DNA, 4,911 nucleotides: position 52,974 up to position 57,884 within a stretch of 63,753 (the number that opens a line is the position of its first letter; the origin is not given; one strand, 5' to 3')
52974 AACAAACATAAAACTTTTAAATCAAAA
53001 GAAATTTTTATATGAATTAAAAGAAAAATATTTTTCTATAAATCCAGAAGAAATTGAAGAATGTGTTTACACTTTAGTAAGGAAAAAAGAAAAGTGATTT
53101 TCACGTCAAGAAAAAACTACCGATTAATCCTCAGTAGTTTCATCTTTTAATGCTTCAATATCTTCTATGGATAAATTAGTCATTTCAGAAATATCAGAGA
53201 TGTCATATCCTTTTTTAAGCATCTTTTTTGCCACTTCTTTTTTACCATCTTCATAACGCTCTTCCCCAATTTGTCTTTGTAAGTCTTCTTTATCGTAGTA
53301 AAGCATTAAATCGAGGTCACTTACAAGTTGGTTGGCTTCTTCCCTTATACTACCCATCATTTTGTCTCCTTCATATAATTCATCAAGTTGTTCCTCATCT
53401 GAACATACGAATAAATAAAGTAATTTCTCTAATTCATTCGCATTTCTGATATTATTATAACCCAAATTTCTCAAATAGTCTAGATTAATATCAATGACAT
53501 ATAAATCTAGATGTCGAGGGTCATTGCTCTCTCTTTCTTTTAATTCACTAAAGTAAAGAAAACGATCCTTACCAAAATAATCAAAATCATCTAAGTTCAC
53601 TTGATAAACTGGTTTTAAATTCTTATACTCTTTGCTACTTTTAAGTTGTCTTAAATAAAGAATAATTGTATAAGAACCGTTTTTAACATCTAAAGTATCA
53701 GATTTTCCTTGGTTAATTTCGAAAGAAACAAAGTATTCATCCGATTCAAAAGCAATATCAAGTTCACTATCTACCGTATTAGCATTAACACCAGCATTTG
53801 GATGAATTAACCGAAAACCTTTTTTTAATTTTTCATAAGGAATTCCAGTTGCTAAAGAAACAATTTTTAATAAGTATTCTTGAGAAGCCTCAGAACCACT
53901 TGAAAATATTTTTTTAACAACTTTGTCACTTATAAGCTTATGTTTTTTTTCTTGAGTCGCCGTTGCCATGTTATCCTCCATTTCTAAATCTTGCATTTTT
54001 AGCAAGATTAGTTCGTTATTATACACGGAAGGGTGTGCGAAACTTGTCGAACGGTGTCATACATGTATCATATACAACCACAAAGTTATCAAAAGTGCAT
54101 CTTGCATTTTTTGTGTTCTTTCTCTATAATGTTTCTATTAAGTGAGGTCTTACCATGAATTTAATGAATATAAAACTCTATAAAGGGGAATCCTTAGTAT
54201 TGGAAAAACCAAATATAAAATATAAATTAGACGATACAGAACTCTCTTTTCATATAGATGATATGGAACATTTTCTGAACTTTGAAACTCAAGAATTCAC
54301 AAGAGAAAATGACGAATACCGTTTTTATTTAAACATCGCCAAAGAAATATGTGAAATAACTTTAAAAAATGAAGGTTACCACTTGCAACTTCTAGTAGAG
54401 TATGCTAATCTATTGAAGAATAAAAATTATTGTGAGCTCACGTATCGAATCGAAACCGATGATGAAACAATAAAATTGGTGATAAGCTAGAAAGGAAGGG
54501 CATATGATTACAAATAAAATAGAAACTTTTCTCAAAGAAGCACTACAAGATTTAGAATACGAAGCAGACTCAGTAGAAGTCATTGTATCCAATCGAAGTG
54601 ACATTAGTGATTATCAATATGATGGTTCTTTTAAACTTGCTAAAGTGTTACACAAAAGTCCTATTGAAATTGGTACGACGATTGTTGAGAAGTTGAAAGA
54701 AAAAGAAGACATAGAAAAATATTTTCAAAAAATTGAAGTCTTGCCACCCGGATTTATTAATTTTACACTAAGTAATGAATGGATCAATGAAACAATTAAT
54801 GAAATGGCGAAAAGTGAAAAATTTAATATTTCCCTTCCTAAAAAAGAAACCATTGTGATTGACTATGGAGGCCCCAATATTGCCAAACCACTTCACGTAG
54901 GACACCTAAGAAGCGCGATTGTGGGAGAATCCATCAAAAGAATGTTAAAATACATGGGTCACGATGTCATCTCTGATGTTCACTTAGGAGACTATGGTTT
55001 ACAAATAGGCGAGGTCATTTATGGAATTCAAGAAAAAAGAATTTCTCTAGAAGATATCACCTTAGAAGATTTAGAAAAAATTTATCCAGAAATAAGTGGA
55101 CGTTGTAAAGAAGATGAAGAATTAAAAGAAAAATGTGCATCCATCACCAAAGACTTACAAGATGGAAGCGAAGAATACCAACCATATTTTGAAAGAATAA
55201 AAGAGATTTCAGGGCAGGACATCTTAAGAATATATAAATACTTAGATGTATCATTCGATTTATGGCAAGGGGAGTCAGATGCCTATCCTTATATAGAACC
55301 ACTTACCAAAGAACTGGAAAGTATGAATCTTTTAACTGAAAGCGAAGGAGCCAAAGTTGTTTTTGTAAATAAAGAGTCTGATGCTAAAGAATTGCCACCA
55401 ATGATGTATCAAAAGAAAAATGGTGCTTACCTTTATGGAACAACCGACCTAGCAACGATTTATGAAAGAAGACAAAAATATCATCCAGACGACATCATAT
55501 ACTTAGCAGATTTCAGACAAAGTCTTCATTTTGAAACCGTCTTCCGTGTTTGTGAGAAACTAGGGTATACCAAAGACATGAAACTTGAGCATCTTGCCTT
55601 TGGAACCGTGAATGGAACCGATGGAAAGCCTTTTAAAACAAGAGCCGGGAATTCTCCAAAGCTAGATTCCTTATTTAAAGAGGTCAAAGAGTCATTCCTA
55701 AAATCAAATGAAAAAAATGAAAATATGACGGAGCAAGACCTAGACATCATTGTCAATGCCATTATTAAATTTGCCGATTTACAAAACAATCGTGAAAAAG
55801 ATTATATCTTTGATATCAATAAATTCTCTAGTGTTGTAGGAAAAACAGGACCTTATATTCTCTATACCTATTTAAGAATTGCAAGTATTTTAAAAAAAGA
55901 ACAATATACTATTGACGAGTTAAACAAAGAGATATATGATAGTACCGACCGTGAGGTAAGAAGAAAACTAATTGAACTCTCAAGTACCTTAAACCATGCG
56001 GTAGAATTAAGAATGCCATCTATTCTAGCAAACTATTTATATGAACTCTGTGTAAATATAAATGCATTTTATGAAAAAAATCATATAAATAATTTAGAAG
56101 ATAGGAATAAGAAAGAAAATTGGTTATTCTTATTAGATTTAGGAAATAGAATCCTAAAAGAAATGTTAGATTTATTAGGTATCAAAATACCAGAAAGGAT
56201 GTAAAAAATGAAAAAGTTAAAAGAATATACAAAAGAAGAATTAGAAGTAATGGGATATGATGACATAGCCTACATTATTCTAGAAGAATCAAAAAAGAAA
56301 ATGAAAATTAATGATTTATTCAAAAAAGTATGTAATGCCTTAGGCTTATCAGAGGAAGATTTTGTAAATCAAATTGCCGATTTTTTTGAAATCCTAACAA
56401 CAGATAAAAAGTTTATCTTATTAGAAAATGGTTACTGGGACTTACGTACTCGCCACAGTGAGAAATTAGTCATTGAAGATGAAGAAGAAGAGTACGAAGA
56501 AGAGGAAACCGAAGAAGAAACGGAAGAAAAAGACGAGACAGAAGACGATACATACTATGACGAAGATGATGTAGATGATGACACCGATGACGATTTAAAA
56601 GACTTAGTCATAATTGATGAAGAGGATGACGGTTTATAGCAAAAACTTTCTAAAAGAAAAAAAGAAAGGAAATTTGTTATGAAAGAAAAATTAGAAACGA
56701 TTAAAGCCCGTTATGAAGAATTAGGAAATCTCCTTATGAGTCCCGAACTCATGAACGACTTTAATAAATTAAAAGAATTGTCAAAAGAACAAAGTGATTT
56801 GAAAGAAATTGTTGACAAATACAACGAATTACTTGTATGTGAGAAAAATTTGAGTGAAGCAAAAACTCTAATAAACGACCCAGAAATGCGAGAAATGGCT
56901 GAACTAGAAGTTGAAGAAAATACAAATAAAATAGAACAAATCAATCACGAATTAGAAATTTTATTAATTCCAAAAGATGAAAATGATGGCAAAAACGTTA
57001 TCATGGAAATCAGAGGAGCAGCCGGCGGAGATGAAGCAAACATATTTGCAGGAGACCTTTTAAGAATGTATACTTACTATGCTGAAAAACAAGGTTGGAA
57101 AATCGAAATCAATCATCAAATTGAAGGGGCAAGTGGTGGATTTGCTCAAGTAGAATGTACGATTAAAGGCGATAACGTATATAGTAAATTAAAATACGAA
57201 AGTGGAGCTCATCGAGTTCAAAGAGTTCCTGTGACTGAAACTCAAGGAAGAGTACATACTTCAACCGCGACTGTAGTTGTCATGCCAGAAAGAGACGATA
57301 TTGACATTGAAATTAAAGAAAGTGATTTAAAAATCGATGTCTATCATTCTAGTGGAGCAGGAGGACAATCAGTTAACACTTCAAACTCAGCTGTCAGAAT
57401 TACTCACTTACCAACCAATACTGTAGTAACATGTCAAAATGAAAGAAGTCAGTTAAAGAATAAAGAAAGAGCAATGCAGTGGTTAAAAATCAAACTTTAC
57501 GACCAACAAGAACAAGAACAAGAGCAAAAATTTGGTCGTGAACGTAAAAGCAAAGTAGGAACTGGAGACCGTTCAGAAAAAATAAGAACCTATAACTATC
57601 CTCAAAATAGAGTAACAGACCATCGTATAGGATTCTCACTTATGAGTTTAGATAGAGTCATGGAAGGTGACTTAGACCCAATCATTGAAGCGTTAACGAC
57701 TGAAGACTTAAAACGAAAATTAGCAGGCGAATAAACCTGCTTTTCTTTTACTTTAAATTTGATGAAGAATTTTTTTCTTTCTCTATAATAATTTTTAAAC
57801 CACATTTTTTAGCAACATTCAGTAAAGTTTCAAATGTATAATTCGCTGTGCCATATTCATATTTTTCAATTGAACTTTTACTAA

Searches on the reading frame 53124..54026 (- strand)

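Call 18: search_protein_families(library=pfam, proteins=[window:53124-54026:-])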
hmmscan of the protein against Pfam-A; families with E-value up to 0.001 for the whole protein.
window:53124-54026:- (300 aa): 1 family
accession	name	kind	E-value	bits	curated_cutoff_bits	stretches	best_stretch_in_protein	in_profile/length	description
PF12784.13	PDDEXK_2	-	1.3e-08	35.3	27.4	1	34-244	4-212/229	PD-(D/E)XK nuclease family transposase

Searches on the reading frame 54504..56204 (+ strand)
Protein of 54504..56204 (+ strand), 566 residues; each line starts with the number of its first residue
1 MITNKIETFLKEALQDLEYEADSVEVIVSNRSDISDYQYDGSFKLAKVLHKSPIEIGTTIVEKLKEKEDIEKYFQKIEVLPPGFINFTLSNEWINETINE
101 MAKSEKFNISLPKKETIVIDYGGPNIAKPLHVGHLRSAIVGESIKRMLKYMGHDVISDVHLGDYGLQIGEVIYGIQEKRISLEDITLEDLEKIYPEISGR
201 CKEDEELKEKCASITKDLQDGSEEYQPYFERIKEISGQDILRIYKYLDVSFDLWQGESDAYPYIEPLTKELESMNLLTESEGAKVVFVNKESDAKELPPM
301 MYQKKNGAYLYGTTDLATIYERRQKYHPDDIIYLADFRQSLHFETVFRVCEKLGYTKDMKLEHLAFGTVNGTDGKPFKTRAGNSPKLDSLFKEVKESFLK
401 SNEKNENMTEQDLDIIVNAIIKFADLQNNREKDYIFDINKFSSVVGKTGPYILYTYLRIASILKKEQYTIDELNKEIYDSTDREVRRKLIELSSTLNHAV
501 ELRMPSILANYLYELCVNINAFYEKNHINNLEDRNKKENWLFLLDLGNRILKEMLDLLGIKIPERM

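Call 18: search_protein_families(library=pfam, proteins=[window:54504-56204:+])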
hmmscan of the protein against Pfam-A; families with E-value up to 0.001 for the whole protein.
window:54504-56204:+ (566 aa): 3 families
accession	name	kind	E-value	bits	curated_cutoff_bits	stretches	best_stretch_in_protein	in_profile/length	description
PF00750.26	tRNA-synt_1d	-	1.1e-82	278.2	23.3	1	101-437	6-348/349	tRNA synthetases class I (R), catalytic domain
PF05746.21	DALR_1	-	4e-21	75.7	22.3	1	452-566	1-117/117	DALR anticodon binding domain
PF03485.21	Arg_tRNA_synt_N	-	1.6e-17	64.3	21.5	1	5-89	2-85/85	Arginyl tRNA synthetase N terminal domain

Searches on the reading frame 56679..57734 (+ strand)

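Call 18: search_protein_families(library=pfam, proteins=[window:56679-57734:+])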
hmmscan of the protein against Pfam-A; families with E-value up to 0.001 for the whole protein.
window:56679-57734:+ (351 aa): 2 families
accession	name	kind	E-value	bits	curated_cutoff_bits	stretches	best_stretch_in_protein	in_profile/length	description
PF03462.23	PCRF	-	3.1e-71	239.6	24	1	8-199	1-194/194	PCRF domain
PF00472.26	RF-1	-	4e-42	143.3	35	1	206-316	1-116/116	RF-1 domain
